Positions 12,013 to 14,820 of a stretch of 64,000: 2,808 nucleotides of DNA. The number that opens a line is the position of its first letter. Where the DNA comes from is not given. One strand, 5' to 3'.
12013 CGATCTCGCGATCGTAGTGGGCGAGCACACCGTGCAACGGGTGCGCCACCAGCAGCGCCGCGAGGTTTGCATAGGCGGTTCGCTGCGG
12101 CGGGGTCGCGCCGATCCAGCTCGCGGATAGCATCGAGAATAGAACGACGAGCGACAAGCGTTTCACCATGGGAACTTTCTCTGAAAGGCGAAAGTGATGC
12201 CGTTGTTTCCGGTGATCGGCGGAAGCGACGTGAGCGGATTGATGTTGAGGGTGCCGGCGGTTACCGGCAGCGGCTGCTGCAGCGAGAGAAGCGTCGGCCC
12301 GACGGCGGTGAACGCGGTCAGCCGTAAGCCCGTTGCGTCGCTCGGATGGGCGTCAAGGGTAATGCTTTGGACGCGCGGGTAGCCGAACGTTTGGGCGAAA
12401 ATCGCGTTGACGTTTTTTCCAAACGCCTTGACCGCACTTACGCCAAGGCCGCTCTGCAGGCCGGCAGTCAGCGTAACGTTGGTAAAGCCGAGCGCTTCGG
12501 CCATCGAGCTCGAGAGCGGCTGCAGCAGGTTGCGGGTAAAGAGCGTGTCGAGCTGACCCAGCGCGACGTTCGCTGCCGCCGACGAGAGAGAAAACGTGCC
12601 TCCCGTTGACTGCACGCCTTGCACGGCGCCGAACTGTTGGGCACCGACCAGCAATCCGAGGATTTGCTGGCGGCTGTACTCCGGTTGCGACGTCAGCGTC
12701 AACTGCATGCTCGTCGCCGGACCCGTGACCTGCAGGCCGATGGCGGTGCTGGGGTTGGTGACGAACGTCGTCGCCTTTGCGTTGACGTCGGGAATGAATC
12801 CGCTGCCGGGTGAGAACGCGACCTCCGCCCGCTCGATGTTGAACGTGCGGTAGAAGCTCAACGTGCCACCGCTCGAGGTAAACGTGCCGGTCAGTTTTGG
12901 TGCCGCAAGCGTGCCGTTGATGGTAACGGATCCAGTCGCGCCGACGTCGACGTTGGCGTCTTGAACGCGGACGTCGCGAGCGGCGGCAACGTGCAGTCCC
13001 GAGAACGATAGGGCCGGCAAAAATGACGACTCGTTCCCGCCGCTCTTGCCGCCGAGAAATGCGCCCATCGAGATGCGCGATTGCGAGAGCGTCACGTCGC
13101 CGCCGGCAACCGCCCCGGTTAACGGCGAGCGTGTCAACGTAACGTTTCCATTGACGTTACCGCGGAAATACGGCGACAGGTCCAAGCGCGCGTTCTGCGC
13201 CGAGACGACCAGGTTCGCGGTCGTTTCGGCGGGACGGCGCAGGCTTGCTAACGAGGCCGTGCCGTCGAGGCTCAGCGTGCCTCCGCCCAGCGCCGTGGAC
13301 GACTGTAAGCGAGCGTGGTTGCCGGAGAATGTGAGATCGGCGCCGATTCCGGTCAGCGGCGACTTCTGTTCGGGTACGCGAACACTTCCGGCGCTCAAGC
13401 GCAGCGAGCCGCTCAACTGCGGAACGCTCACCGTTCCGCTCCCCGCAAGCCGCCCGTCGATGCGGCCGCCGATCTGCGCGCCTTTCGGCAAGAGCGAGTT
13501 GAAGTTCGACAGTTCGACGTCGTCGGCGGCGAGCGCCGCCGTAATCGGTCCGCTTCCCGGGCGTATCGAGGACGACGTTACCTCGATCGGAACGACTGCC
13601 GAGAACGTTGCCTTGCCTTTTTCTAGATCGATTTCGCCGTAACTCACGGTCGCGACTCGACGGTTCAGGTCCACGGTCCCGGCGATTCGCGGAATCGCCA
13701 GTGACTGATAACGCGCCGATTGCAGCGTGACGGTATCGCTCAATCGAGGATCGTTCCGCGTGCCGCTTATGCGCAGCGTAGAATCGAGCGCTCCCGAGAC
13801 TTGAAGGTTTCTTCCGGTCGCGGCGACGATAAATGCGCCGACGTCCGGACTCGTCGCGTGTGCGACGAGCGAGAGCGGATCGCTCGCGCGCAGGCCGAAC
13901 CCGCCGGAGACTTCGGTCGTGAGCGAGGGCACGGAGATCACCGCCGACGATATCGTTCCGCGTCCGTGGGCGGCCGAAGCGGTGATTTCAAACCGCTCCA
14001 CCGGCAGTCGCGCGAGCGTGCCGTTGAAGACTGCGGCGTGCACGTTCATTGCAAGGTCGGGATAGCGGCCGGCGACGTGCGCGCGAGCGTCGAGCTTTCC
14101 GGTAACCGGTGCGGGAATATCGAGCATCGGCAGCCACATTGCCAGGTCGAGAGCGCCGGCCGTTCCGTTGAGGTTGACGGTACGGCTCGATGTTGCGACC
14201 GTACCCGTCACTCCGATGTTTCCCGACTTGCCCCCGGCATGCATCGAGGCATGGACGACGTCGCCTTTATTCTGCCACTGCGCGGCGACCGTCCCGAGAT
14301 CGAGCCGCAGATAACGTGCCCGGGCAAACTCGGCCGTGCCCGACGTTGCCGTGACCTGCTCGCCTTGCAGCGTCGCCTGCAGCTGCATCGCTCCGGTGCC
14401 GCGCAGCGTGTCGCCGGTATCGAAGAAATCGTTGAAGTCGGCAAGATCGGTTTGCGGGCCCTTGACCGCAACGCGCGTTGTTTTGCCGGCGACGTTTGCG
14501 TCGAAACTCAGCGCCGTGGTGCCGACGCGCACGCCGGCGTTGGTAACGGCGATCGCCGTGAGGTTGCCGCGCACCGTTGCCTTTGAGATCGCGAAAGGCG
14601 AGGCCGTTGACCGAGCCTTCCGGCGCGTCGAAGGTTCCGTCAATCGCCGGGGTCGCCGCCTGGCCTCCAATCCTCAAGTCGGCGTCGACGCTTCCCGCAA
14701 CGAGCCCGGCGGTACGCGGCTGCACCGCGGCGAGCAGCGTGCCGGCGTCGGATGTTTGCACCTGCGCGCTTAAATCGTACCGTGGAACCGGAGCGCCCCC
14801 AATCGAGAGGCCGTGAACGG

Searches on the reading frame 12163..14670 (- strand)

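Call 96: search_protein_families(library=ncbifam, proteins=[window:12163-14670:-], max_evalue=1e-10)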
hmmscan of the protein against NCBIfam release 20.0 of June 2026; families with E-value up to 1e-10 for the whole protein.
window:12163-14670:- (835 aa): 1 family
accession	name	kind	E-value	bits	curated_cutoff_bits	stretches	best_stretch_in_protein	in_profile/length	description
NF047952.2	ATportTamB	equivalog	6.5e-24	83.9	825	1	374-534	813-969/1240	autotransporter assembly complex protein TamB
